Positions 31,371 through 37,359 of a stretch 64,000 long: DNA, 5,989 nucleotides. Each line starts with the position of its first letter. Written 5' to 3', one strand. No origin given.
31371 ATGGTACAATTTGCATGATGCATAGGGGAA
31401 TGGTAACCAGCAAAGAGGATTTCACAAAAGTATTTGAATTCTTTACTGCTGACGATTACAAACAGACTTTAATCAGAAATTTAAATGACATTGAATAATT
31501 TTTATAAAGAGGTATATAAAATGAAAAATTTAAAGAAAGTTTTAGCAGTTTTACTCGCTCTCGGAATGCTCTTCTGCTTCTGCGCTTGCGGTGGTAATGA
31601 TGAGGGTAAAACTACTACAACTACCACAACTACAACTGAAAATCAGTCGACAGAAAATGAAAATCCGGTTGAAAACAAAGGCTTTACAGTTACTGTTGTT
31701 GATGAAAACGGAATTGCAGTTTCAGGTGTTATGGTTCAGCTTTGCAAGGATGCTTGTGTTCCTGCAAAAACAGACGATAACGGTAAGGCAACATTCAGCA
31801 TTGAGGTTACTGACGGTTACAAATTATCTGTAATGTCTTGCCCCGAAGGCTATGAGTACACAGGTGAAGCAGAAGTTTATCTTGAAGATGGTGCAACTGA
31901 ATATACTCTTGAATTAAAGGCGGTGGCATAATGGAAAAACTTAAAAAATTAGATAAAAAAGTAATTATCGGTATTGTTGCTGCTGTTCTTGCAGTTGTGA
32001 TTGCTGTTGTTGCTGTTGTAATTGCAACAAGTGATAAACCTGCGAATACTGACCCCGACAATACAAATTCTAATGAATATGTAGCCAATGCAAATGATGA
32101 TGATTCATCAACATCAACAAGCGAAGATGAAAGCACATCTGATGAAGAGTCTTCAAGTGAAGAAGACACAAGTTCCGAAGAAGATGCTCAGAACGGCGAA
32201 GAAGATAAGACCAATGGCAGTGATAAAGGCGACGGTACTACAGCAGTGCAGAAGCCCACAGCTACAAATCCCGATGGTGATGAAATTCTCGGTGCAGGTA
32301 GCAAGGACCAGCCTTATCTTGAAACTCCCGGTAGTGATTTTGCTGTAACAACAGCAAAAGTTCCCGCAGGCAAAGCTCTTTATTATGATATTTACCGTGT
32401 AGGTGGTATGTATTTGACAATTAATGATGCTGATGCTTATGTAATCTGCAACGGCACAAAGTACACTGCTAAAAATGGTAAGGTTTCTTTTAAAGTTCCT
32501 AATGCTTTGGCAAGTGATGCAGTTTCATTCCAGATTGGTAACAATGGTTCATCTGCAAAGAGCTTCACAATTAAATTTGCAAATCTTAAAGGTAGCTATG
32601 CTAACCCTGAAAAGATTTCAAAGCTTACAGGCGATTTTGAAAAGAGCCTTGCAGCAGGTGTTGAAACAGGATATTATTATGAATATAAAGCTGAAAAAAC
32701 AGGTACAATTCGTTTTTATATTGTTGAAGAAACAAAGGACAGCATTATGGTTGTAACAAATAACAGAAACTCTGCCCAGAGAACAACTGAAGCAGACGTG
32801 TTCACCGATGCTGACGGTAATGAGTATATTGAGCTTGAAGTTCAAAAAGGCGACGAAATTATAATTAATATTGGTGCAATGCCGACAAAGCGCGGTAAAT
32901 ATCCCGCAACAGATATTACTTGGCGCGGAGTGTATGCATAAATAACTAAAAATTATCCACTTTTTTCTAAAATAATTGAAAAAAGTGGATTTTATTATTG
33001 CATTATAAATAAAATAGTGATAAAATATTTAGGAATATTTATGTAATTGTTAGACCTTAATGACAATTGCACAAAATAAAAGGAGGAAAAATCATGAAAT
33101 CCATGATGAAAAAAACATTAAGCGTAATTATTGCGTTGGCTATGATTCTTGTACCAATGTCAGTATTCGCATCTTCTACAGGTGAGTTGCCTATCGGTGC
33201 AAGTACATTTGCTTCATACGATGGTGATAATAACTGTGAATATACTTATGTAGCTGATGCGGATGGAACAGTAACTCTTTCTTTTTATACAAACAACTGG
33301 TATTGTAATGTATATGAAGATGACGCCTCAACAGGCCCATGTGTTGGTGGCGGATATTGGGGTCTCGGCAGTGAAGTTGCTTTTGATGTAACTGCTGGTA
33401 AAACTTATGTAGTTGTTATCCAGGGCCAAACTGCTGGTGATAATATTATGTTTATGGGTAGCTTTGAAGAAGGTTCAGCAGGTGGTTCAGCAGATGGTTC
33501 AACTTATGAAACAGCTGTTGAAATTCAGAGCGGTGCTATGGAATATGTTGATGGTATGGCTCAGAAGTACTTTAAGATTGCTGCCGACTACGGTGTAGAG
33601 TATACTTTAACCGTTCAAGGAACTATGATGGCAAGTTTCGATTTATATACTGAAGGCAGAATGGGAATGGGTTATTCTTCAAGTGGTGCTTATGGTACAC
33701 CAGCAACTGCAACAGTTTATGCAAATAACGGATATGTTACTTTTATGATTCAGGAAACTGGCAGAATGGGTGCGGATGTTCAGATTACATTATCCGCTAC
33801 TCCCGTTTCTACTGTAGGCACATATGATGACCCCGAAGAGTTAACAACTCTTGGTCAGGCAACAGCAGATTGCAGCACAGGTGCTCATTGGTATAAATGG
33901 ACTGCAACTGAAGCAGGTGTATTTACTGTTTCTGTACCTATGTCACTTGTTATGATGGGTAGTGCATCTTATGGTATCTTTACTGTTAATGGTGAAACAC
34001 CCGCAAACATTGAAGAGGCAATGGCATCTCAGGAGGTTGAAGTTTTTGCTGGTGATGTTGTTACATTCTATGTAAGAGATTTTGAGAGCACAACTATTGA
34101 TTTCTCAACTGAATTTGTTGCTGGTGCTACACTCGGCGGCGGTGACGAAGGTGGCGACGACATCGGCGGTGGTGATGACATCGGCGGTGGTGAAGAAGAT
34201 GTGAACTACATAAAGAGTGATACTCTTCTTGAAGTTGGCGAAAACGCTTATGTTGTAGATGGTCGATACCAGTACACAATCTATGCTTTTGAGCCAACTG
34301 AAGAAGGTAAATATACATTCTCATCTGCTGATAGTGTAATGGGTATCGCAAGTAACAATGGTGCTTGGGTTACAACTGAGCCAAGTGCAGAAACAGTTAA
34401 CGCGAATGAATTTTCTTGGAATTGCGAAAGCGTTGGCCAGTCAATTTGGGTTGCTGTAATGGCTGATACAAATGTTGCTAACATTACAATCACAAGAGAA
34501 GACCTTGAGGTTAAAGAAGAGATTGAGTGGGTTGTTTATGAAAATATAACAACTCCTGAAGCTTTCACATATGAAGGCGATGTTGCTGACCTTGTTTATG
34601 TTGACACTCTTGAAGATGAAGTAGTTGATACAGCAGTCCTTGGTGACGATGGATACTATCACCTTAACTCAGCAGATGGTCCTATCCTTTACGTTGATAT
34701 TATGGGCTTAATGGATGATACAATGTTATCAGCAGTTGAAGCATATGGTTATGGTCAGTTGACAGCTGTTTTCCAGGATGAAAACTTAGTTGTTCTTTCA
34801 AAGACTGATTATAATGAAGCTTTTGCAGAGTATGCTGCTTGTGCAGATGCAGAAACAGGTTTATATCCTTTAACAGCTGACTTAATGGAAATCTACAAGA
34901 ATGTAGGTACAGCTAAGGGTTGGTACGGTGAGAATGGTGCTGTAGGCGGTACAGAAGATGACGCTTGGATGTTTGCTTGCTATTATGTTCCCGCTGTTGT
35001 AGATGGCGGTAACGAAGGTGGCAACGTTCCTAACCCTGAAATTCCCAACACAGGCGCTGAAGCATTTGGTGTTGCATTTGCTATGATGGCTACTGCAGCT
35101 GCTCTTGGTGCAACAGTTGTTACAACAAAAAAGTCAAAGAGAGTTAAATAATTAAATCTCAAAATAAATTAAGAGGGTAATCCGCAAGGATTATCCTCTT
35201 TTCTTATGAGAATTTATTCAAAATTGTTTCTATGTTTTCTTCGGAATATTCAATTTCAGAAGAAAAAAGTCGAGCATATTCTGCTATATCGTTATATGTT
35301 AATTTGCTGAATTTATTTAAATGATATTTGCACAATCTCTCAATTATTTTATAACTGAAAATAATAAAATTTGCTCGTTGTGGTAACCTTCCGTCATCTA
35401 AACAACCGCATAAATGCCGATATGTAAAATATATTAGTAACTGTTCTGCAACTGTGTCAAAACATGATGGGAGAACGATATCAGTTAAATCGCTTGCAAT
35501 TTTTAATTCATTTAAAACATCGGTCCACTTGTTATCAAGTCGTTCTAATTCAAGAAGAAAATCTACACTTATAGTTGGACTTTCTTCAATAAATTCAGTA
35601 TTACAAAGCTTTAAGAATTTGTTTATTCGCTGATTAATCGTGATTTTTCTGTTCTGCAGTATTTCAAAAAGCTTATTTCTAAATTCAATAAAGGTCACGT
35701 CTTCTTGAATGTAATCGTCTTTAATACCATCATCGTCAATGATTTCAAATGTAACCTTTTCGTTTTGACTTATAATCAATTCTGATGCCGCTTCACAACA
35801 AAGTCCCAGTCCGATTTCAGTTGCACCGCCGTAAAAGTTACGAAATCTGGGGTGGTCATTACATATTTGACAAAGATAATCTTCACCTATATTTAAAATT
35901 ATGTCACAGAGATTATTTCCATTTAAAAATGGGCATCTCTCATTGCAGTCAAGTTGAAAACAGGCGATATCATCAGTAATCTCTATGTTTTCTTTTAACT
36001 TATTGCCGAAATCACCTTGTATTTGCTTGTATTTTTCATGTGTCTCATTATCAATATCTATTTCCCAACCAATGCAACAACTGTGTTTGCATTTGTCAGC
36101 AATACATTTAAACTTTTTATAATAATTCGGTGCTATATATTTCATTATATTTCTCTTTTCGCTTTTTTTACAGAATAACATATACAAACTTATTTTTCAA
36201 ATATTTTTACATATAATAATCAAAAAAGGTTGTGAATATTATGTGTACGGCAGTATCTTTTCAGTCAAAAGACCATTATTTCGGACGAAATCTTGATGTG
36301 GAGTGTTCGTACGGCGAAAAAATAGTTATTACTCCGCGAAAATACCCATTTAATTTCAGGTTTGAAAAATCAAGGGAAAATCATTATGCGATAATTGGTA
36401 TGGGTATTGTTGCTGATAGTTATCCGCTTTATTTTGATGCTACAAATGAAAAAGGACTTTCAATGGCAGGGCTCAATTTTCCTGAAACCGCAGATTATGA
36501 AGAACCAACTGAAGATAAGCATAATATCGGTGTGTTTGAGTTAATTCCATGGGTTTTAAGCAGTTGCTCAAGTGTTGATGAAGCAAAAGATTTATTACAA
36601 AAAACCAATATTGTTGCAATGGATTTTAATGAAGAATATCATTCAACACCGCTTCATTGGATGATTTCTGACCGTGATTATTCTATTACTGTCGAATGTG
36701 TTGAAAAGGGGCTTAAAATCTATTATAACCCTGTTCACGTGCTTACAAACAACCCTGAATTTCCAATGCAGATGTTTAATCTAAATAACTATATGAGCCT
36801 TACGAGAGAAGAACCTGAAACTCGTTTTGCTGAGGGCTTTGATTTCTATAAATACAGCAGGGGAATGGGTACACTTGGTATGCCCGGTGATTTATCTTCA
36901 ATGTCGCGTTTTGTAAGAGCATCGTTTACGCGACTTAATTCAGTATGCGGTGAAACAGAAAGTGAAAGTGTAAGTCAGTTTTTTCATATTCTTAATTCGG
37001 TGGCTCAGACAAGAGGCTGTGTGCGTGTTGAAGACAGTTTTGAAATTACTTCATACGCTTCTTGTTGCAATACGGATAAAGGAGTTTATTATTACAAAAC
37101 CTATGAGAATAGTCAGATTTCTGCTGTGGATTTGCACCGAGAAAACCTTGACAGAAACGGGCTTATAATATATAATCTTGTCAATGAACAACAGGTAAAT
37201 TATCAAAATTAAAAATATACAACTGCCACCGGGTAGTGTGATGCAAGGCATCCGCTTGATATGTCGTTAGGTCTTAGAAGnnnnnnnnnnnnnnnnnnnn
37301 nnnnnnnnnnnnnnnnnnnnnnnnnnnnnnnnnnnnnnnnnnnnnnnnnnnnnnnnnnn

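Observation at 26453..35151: Six-gene cluster of anchored, modular surface proteins that I cannot map to a characterised system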

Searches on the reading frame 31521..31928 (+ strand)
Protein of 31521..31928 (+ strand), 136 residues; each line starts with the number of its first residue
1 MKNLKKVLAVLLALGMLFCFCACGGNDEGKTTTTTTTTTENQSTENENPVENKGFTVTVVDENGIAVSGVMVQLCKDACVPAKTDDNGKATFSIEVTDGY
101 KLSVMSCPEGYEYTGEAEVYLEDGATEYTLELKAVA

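Call 3: search_protein_families(library=pfam, proteins=[window:31521-31928:+], max_evalue=0.1)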
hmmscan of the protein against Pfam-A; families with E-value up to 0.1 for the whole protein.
window:31521-31928:+ (136 aa): 9 families
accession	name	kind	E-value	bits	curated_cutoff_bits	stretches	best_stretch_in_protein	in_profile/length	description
PF13620.12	CarboxypepD_reg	-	0.00024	21.8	32.3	1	56-126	3-74/82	Carboxypeptidase regulatory-like domain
PF24025.1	Ig_DR_A0283-like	-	0.00034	21.3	27.1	1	54-104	8-62/102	DR_A0283-like, Ig-like domain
PF02369.22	Big_1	-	0.00036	21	34.9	1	54-98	20-70/93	Bacterial Ig-like domain (group 1)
PF17802.7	SpaA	-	0.001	19.6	23.1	1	42-129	8-84/91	Prealbumin-like fold domain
PF21827.1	New_glue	-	0.002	18.3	31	1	8-45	5-43/94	New glue protein family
PF24107.1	DUF7382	-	0.006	16.9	27.4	1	55-92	22-64/65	Domain of unknown function (DUF7382)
PF00009.33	GTP_EFTU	-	0.01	15.9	26.5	1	20-101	6-91/188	Elongation factor Tu GTP binding domain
PF11106.13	YjbE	-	0.062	14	27.9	0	20-39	58-77/79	Exopolysaccharide production protein YjbE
PF17789.7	MG4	-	0.064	13.9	24.7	0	55-98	18-64/95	Macroglobulin domain MG4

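Call 4: search_protein_families(library=ncbifam, proteins=[window:31521-31928:+], max_evalue=0.1)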
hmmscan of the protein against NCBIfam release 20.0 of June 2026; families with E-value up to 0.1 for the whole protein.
window:31521-31928:+ (136 aa): 10 families
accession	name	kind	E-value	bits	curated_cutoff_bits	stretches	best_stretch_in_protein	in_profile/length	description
NF058647.1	lipo_LytA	equivalog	0.0013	18.9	110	1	5-68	2-60/107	acidic lipoprotein LytA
NF045774.1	cytochro_C551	exception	0.0013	18.6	118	1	5-51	2-47/110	cytochrome c551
NF052551.1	EnvBioLpgNMYCTU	equivalog_domain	0.0016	17.8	250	1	5-66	5-70/227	envelope biogenesis lipoprotein LpqN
NF050142.1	PG1828_fam_lipo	equivalog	0.0019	18.9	50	1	5-49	2-46/59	PG1828 family lipoprotein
NF052321.1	LP_Lmo2079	subfamily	0.005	16.2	150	1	5-91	3-84/354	Lmo2079 family surface lipoprotein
NF041193.1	lipo_SP0191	subfamily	0.0053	16.8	75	1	5-66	2-66/190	SP0191 family lipoprotein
NF053527.1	lipo_Cory_WKLS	subfamily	0.0064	16.4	105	1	10-46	3-39/166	WKL family lipoprotein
NF040782.1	PG_glutam_Chrys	equivalog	0.01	15.1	250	1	4-53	1-44/321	protein-glutamine glutaminase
NF058595.1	invert_tail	domain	0.058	13.7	37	0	4-39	53-87/113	lipo-invert putative C-terminal anchoring domain-containing protein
NF041742.1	WGxxGxxG_fam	subfamily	0.089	13.4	35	0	3-46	4-48/69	WGxxGxxG family protein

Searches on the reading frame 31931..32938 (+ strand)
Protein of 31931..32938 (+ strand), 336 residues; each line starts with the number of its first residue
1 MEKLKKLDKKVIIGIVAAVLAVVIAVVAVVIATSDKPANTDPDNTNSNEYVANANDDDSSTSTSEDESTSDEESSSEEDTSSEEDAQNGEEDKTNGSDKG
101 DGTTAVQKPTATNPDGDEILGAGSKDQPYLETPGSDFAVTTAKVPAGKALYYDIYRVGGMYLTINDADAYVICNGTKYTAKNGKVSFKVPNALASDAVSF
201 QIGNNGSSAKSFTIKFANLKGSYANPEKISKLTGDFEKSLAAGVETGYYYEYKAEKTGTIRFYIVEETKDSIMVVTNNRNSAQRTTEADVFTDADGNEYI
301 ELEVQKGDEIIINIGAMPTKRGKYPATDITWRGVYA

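Call 3: search_protein_families(library=pfam, proteins=[window:31931-32938:+], max_evalue=0.1)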
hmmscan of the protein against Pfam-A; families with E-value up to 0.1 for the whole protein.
window:31931-32938:+ (336 aa): 8 families
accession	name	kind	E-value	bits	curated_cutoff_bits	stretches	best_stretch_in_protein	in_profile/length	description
PF20193.3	DUF6556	-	0.00062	20.5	28.1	1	13-89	32-108/113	Family of unknown function (DUF6556)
PF22251.1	PFF1_TM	-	0.0051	16.8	32.3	1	14-103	103-191/300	Vacuolar membrane protease, transmembrane domain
PF12685.13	SpoIIIAH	-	0.0077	16.6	30.6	1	15-89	4-66/191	SpoIIIAH-like protein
PF20187.3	DUF6550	-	0.0096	16.6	27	1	1-86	1-88/190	Family of unknown function (DUF6550)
PF16118.10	DUF4834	-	0.013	16.8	27.8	1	12-78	11-78/99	Domain of unknown function (DUF4834)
PF11021.13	DUF2613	-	0.013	16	22.1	1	12-47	4-40/55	Protein of unknown function (DUF2613)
PF22004.1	SPAR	-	0.016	15.4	27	1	11-63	4-56/75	Small regulatory polypeptide of amino acid response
PF15250.11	Raftlin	-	0.058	12.5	29.4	1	39-120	171-253/459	Raftlin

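Call 4: search_protein_families(library=ncbifam, proteins=[window:31931-32938:+], max_evalue=0.1)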
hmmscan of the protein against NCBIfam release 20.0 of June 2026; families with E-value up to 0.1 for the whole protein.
window:31931-32938:+ (336 aa): 9 families
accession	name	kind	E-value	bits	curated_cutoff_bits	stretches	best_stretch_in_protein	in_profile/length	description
NF042931.1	SAG1386_EF1546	equivalog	1.4e-05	25.2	80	1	9-106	27-123/158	SAG1386/EF1546 family surface-associated protein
NF033598.2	elast_bind_EbpS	equivalog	0.00021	20.4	300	1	7-102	299-395/498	elastin-binding protein EbpS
NF009873.0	PRK13335.1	equivalog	0.0019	17.6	537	1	12-115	41-141/356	superantigen-like protein SSL3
NF004930.0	PRK06287.1-1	subfamily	0.0024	17.7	142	1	11-70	7-57/110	cobalt transport protein CbiN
TIGR03931.1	T7SS_Rv3446c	hypoth_equivalog_domain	0.0086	16.4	47.6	1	16-130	3-88/194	type VII secretion-associated protein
NF051431.1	Rv0361_Cterm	subfamily_domain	0.029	14.6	37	1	10-62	4-58/140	Rv0361 family membrane protein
TIGR01651.1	CobT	equivalog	0.05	12.3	759.05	1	43-101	205-266/600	cobaltochelatase subunit CobT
NF004285.1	PRK05696.1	equivalog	0.074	12.8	179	0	5-49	15-59/171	flagellar basal body-associated protein FliL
NF043060.1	MAP_0585_fam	equivalog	0.091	12.7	170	0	16-113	9-107/319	MAP_0585 family protein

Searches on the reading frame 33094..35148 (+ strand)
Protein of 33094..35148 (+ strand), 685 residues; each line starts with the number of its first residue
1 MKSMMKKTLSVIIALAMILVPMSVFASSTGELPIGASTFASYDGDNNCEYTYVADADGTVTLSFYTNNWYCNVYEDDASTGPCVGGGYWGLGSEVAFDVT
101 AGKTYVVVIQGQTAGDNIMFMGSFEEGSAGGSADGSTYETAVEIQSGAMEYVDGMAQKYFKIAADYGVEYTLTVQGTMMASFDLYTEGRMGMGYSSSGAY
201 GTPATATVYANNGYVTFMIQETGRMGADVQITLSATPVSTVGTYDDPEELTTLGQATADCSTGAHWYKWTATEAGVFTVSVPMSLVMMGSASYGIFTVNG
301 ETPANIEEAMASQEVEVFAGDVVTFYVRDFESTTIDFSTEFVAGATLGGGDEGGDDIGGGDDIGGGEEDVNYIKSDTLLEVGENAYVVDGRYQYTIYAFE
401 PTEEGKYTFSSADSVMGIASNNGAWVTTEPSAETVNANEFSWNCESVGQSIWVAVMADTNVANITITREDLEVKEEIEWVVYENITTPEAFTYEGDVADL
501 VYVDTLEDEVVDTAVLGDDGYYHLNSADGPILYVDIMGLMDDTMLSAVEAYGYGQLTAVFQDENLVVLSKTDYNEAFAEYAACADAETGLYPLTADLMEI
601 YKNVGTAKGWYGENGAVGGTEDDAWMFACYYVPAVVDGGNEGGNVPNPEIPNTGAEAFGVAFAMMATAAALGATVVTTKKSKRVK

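Call 3: search_protein_families(library=pfam, proteins=[window:33094-35148:+], max_evalue=0.1)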
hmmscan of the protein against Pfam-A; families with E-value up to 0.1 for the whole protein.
window:33094-35148:+ (685 aa): 0 families

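Call 4: search_protein_families(library=ncbifam, proteins=[window:33094-35148:+], max_evalue=0.1)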
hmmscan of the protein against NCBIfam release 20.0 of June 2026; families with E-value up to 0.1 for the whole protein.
window:33094-35148:+ (685 aa): 2 families
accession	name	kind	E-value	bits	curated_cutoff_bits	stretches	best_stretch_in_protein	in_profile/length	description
NF033073.1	LPXTG_double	subfamily_domain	0.023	14.7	48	1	642-682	25-65/66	doubled motif LPXTG anchor domain-containing protein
TIGR01167.1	LPXTG_anchor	domain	0.044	14.5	15.9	0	650-682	2-33/34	LPXTG cell wall anchor domain-containing protein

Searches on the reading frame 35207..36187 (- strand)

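Call 41: search_protein_families(library=pfam, proteins=[window:35207-36187:-], max_evalue=0.01)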
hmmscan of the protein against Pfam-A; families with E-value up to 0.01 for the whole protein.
window:35207-36187:- (327 aa): 1 family
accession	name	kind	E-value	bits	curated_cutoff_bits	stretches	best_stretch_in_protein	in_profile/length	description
PF22362.1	Ago_MID_bact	-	0.0096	16.5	27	0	162-279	39-155/172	Argonaute, middle domain, bacteria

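Call 54: search_protein_families(library=ncbifam, proteins=[window:35207-36187:-], max_evalue=0.001)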
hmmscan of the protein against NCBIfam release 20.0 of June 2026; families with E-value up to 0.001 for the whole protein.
window:35207-36187:- (327 aa): 1 family
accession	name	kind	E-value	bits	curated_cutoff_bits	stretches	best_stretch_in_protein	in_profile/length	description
NF038110.1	Lys_methyl_FliB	equivalog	7.8e-62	209.9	85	2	20-196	1-189/373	flagellin lysine-N-methylase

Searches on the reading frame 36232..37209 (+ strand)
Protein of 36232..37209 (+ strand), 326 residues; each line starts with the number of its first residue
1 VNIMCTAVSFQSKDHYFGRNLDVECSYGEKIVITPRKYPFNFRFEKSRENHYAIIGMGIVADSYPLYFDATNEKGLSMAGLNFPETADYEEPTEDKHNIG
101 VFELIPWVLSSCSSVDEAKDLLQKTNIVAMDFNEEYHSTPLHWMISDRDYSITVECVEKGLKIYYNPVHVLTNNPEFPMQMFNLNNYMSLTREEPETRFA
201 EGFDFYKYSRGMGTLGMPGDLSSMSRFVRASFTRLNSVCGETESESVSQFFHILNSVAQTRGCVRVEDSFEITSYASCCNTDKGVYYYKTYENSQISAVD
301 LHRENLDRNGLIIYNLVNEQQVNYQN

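Call 51: search_protein_families(library=pfam, proteins=[window:36232-37209:+], max_evalue=0.00001)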
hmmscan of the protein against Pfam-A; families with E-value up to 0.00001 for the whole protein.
window:36232-37209:+ (326 aa): 1 family
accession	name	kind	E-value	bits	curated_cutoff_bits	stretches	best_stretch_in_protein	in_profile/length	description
PF02275.23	CBAH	-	3.3e-107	359.2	20.4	1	5-314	1-316/316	Linear amide C-N hydrolases, choloylglycine hydrolase family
